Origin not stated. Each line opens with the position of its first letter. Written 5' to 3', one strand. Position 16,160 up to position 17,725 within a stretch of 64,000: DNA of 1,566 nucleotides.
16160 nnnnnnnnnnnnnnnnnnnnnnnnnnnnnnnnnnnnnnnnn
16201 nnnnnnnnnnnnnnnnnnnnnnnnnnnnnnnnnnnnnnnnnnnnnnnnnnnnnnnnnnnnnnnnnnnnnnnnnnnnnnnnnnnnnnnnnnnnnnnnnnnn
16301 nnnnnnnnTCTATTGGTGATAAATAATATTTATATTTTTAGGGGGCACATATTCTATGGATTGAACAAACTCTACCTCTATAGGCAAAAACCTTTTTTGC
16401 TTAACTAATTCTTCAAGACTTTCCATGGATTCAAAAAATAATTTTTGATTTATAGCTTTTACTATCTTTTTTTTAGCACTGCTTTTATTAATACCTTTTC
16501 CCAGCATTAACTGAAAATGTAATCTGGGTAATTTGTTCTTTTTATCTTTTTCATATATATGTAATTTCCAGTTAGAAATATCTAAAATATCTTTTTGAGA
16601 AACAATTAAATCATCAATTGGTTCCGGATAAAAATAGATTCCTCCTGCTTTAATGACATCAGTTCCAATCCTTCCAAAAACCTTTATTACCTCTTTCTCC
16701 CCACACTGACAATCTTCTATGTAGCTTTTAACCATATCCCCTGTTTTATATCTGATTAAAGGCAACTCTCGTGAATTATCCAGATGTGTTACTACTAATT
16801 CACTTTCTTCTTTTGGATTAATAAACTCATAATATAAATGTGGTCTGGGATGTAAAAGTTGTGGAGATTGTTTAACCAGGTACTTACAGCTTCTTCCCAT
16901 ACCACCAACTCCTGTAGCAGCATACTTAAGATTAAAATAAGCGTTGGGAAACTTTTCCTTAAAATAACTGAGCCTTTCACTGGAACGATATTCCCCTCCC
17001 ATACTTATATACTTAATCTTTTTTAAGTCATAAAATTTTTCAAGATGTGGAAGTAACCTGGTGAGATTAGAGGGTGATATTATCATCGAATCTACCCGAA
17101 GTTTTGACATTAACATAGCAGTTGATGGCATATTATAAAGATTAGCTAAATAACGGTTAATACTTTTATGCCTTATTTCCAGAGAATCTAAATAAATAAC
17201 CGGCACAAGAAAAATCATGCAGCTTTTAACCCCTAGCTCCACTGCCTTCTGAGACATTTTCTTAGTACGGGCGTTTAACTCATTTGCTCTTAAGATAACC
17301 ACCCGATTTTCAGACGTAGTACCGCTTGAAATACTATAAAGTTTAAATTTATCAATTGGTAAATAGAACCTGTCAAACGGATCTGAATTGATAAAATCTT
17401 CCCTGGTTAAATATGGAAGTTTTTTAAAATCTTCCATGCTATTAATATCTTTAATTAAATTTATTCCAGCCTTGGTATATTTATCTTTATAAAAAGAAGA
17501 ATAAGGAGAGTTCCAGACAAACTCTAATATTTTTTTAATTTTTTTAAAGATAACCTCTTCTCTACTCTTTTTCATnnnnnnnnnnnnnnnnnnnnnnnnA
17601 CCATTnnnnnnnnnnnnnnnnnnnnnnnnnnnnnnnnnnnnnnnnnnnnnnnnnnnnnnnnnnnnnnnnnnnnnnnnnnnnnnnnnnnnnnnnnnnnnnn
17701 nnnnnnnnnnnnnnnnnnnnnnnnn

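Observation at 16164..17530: Identical ~115-nt N-terminal block shared by three otherwise divergent PaaK-like ligase genes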

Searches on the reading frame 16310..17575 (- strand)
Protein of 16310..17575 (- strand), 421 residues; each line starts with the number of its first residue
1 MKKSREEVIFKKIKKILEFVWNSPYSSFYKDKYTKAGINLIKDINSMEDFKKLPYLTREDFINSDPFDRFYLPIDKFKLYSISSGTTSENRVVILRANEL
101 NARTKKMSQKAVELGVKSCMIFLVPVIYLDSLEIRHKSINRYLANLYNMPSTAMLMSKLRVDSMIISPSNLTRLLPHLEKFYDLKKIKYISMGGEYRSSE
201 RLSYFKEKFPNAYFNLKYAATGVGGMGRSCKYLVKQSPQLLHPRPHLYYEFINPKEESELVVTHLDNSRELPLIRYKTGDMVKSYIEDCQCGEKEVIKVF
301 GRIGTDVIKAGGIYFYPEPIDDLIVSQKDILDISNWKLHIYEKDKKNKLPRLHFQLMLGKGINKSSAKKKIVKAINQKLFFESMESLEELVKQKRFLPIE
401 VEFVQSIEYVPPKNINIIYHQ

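Call 8: search_protein_families(library=pfam, proteins=[window:16310-17575:-], max_evalue=0.01)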
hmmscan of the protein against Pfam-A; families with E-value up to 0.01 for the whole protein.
window:16310-17575:- (421 aa): 0 families

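Call 10: search_protein_families(library=ncbifam, proteins=[window:16310-17575:-], max_evalue=0.1)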
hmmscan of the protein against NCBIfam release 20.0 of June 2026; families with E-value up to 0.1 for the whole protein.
window:16310-17575:- (421 aa): 6 families
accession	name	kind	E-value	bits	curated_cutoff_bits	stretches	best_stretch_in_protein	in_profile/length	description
NF041878.1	paak_haloarch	equivalog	1.6e-22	79.7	700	2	250-379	271-397/427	phenylacetate--CoA ligase PaaK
NF053551.1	FlxY_rubin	equivalog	6.7e-21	74.5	520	2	252-348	271-364/424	flexirubin biosynthesis putative acyl-CoA ligase FlxY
TIGR02155.1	PA_CoA_ligase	equivalog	3.6e-16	58.7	646.3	2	26-110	27-110/422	phenylacetate--CoA ligase PaaK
NF045666.1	DVU1553_fam_AMP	equivalog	3.6e-13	49.3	300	1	11-294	29-320/331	DVU_1553 family AMP-dependent CoA ligase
NF041217.1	BagE_FevW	exception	3e-08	33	800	1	194-306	201-314/424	bagremycin/ferroverdin synthetase BagE/FevW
NF004837.0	PRK06187.1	subfamily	3.3e-06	25.6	476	1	83-226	178-326/531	long-chain-fatty-acid--CoA ligase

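Call 12: find_homologous_proteins(query=window:16310-17575:-)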
Query window:16310-17575:- (421 aa): 37 proteins with E <= 0.001 among 6571 candidates.
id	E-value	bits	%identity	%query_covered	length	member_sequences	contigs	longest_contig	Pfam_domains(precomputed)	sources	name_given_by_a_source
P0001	1.0e-276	935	100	100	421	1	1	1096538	-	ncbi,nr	ncbi:MAG: hypothetical protein PHQ59_00050 [Candidatus Daviesbacteria bacterium]|nr:hypothetical pro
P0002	1.1e-218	744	77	99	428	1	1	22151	-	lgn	-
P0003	4.1e-196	670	70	100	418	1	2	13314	-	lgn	-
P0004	4.9e-149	515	57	99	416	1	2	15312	PF00501.35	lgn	-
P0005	6.4e-143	495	53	99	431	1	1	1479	PF00501.35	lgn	-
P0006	2.3e-119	417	50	98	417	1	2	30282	-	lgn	-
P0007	3.8e-101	357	46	98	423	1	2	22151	-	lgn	-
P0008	2.9e-95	338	43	98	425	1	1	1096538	-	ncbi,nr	ncbi:MAG: hypothetical protein PHQ59_00075 [Candidatus Daviesbacteria bacterium]|nr:hypothetical pro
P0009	3.6e-94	334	45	93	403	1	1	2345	-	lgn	-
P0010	3.8e-94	334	42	97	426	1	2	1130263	PF00501.35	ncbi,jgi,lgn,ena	ncbi:MAG: hypothetical protein WCV81_05335 [Microgenomates group bacterium]|jgi:phenylacetate-CoA li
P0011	5.3e-93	330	43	98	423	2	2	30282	-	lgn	-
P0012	7.0e-93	330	44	100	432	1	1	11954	-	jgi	-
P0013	2.1e-92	328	43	94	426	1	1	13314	-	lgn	-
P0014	1.4e-87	312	37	99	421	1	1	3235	-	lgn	-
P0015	1.8e-87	312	40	95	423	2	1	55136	-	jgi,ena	-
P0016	1.3e-86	309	42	97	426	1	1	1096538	-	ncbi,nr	ncbi:MAG: hypothetical protein PHQ59_00045 [Candidatus Daviesbacteria bacterium]|nr:hypothetical pro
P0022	1.6e-80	289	40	94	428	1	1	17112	-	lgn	-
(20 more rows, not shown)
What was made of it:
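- The genome is a MAG seen once (call 12).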

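Call 15: find_encoding_contigs(protein=P0012, flank=10000, max_places=3)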
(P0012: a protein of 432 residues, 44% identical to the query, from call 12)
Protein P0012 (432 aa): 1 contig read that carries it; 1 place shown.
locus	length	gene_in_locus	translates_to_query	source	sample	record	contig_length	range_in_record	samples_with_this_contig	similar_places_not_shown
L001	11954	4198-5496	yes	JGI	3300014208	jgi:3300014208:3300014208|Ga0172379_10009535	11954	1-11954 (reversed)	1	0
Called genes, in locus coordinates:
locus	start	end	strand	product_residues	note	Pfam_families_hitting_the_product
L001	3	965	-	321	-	?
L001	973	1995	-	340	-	PF13379:NMT1_2 (faint), PF09084:NMT1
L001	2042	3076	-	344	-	PF13379:NMT1_2 (faint), PF09084:NMT1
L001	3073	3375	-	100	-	-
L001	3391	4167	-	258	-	PF00266:Aminotran_5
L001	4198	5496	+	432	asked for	-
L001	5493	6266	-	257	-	PF00528:BPD_transp_1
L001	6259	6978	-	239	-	PF13476:AAA_23 (weak), PF13555:AAA_29 (faint), PF00005:ABC_tran, PF13401:AAA_22 (faint), PF13304:AAA_21 (weak)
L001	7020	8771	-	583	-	-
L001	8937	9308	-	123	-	PF05635:23S_rRNA_IVP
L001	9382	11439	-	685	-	PF10102:DUF2341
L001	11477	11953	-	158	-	?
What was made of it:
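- In L001 the aminotransferase is also split (258 + 100 aa, call 15), which looks like locus decay.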

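Call 16: find_encoding_contigs(protein=P0002, flank=10000, max_places=3)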
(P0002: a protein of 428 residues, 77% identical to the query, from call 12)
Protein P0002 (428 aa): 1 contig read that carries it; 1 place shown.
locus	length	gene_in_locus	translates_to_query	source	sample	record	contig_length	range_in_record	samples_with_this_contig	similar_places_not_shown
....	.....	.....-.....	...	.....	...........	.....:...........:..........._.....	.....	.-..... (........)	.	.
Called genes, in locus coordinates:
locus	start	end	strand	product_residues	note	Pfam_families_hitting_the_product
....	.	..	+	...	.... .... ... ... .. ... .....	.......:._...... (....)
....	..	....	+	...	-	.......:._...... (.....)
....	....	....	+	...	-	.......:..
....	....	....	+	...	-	-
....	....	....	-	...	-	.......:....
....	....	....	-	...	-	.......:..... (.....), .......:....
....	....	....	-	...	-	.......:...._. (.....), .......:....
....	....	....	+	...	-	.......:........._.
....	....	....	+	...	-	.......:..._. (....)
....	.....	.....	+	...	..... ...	-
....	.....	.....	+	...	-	-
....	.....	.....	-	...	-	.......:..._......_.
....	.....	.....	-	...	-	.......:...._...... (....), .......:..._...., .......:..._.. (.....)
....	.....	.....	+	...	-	-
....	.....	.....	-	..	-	-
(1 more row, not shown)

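Call 17: find_encoding_contigs(protein=P0006, flank=10000, max_places=3)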
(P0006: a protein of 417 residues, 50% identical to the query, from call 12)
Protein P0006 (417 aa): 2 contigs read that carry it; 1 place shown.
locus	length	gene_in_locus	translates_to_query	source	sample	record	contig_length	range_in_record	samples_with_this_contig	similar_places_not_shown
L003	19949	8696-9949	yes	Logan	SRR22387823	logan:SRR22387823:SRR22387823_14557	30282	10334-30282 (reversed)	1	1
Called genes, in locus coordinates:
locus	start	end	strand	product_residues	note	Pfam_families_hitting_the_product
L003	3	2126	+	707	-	?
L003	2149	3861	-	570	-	-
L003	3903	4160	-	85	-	-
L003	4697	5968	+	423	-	-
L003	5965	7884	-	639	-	PF13379:NMT1_2 (faint), PF09084:NMT1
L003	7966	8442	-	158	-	PF00583:Acetyltransf_1, PF13673:Acetyltransf_10, PF13508:Acetyltransf_7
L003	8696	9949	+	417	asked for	-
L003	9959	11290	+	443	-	-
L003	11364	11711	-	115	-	PF05635:23S_rRNA_IVP (weak)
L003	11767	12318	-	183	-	-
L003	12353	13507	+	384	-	-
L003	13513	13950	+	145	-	PF13366:PDDEXK_3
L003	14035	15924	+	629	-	-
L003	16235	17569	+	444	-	-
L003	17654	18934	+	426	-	PF13439:Glyco_transf_4, PF00534:Glycos_transf_1, PF20706:GT4-conflict (weak), PF13692:Glyco_trans_1_4, PF13524:Glyco_trans_1_2 (weak)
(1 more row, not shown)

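Call 18: find_encoding_contigs(protein=P0010, flank=10000, max_places=2)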
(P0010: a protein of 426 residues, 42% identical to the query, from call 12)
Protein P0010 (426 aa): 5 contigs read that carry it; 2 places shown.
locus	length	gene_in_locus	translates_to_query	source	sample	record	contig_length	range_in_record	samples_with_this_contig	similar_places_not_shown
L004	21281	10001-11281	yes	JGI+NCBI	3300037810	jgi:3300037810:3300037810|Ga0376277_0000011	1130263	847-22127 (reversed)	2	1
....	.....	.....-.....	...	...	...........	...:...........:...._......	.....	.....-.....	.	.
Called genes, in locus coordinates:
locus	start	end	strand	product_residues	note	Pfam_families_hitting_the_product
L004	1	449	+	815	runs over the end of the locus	PF00133:tRNA-synt_1, PF09334:tRNA-synt_1g, PF13603:tRNA-synt_1_2, PF00133:tRNA-synt_1, PF09334:tRNA-synt_1g (weak), PF08264:Anticodon_1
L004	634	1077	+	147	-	-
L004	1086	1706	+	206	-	PF10531:SLBB, PF00633:HHH (weak), PF12836:HHH_3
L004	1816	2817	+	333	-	PF03772:Competence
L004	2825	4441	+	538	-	PF03485:Arg_tRNA_synt_N, PF00750:tRNA-synt_1d, PF09334:tRNA-synt_1g (faint), PF05746:DALR_1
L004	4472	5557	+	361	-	PF04835:Pox_A9 (weak), PF00149:Metallophos, PF12850:Metallophos_2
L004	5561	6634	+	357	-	PF00406:ADK, PF13207:AAA_17 (faint)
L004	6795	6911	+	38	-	-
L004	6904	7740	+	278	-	PF00334:NDK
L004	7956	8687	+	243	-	PF04203:Sortase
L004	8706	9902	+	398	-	PF08308:PEGA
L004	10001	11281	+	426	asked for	PF00501:AMP-binding (weak)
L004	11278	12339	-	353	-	PF13379:NMT1_2 (weak), PF09084:NMT1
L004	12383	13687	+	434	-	-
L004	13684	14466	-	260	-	PF00528:BPD_transp_1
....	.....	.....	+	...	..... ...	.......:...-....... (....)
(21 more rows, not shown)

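Call 19: find_encoding_contigs(protein=P0004, flank=10000, max_places=2)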
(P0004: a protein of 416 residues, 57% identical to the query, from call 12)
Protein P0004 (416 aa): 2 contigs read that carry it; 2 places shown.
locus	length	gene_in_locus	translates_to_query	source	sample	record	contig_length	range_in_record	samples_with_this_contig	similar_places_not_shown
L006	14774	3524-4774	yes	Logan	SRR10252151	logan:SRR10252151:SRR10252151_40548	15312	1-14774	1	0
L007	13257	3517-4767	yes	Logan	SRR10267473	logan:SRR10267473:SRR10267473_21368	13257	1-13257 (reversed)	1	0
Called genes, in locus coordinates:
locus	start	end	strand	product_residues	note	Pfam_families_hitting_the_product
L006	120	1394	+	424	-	PF00501:AMP-binding (weak)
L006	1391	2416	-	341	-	PF13379:NMT1_2 (faint), PF09084:NMT1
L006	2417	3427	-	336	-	PF09084:NMT1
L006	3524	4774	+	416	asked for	PF00501:AMP-binding (weak)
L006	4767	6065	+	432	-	-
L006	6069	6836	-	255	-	PF00528:BPD_transp_1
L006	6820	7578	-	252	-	PF00005:ABC_tran, PF13304:AAA_21 (weak)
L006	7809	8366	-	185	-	-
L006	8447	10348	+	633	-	-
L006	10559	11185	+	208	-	PF01797:Y1_Tnp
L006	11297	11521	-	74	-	-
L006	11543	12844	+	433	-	-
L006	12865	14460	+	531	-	PF13231:PMT_2 (weak)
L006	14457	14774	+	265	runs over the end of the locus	PF01209:Ubie_methyltran, PF13489:Methyltransf_23, PF07021:MetW (weak), PF08241:Methyltransf_11, PF08242:Methyltransf_12, PF13649:Methyltransf_25, PF13847:Methyltransf_31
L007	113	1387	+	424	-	PF00501:AMP-binding (faint)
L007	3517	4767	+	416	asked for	PF00501:AMP-binding (weak)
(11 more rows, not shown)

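Call 20: find_encoding_contigs(protein=P0003, flank=10000, max_places=2)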
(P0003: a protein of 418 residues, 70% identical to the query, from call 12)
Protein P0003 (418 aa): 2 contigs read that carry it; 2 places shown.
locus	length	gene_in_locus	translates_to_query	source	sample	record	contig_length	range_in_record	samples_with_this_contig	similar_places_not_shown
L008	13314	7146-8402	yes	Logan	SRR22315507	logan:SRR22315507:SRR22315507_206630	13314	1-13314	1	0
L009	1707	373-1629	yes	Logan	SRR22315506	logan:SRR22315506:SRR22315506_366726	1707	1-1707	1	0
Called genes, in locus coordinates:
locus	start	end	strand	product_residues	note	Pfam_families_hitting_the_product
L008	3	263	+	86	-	?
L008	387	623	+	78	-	-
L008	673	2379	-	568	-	-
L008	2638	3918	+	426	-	-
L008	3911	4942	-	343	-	PF09084:NMT1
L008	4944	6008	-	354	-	PF09084:NMT1 (faint), PF13379:NMT1_2 (faint)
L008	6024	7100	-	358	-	PF00266:Aminotran_5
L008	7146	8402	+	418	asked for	-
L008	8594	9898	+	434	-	-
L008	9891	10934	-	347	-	PF13379:NMT1_2 (faint), PF09084:NMT1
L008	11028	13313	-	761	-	?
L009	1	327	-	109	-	?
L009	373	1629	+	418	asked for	-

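Call 24: find_related_loci(query=A1, collection=genome_contigs, flank=9000)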
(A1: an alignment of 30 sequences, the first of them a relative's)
Query A1 (421 aa) in genome_contigs; peptide patterns used: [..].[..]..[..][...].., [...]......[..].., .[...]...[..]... (x = any residue, [..] = any of these).
600 stretches matched a pattern (row limit reached: there are more); 408 encode a relative of the query (tblastn E <= 1e-3); the best 80 are kept; 80 distinct loci.
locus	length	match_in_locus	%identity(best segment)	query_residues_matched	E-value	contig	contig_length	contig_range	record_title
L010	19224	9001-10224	27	13-420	6e-46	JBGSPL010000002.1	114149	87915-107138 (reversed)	MAG: Patescibacteria group bacterium isolate JTS-AC303 k141_4162513, whole genome shotgun sequence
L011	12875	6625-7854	24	13-420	7e-29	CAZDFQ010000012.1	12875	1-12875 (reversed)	MAG TPA_asm: uncultured Candidatus Saccharibacteria bacterium isolate SRP093762_co1_25 genome assembly, contig: NODE_283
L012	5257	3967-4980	28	6-330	3e-22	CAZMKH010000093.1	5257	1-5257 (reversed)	MAG TPA_asm: uncultured Campylobacteraceae bacterium isolate binchicken_co188_186 genome assembly, contig: NODE_17425_le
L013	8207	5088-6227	25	6-393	2e-21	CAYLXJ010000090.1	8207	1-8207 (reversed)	MAG TPA_asm: uncultured Pirellulales bacterium isolate binchicken_co274_72 genome assembly, contig: NODE_21014_length_82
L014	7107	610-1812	23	6-396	4e-21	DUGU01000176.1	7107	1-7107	MAG TPA_asm: Methanoregulaceae archaeon isolate UBA11384 contig_54962, whole genome shotgun sequence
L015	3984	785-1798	26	6-330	5e-21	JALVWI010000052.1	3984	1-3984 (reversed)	MAG: Campylobacterales bacterium isolate M10_metabat2_scaf2bin.003 M10_NODE_16266_length_3984_cov_41.112782, whole genom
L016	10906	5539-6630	27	4-356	6e-21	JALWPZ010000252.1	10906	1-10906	MAG: Campylobacteraceae bacterium isolate M2_maxbin2_scaf2bin.445 M2_NODE_8323_length_10906_cov_4.465349, whole genome s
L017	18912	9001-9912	28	41-329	1e-20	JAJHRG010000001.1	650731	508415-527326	MAG: Candidatus Methanomethylicota archaeon isolate Bin S31 scaffold_1_c1, whole genome shotgun sequence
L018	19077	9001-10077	26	6-356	6e-20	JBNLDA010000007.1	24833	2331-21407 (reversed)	MAG: Arcobacteraceae bacterium isolate C1C2.bin.62.strict NODE_7_length_24833_cov_3.692438, whole genome shotgun sequenc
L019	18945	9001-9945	25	25-324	2e-19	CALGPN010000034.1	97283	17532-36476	MAG: uncultured Desulfosoma sp. isolate N1_Bin_METABAT__187_1 genome assembly, contig: c_000000347082, whole genome shot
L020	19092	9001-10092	25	2-355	2e-19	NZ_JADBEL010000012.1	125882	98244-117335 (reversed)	Sporosarcina limicola strain DSM 13886 Ga0244518_12, whole genome shotgun sequence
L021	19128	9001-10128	25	2-352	7e-19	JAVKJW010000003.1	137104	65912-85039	MAG: Candidatus Thermofontivivens primus isolate QQ_201705_bins_113 QQ_201705_bins_113_scaffold_3, whole genome shotgun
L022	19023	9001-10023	25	6-339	6e-19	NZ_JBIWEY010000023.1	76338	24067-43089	Lysinibacillus sp. NPDC096418 NPDC096418_263_G6.ctg-0023, whole genome shotgun sequence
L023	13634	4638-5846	24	3-396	8e-19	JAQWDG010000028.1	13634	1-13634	MAG: Methanoregula sp. isolate STF2_46 NODE_12574_length_13634_cov_17.249056_Sandtown_F2, whole genome shotgun sequence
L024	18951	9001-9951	28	28-330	1e-18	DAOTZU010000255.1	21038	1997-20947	MAG TPA_asm: Anaerolineae bacterium isolate H6_558 k131_511364, whole genome shotgun sequence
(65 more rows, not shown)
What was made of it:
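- Tried and rejected: GTDB genome scan (call 24).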

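Call 44: predict_structure(alignment_id=A1)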
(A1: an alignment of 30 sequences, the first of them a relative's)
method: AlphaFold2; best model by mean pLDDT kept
length: 421 residues; sequences in the alignment: 30
mean_pLDDT: 90.2   pTM: 0.88
mean pLDDT of the five models: 90.2, 89.9, 89.8, 89.3, 88.1
residues with pLDDT >= 90: 301; 70-90: 100; 50-70: 17; < 50: 3
segments of 3 or more residues with pLDDT < 50: 128-130
pLDDT, mean of each block of 10 residues (from residue 1): 83 97 96 96 97 95 93 89 75 82 82 96 61 81 90 96 93 95 96 86 96 89 83 91 93 89 90 94 93 93 91 92 96 95 77 96 95 96 91 94 91 85 80
secondary structure, 60 per line:
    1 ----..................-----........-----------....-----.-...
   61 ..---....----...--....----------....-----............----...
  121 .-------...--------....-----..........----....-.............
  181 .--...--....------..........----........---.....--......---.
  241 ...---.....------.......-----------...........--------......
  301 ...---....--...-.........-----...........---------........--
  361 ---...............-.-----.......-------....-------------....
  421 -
elements in order: H5-22 H28-35 H47-50 H58-62 H66-69 E79-82 E93-96 H102-113 E118-121 E140-143 H149-158 E163-166 H168-181 E189-192 H199-208 E213-220 E224-228 H231-236 E240-243 E247-251 E258-264 E276-286 E295-303 E307-310 E313-315 H317-325 E331-341 E351-358 H364-378 H387-392 E400-403 E417-420
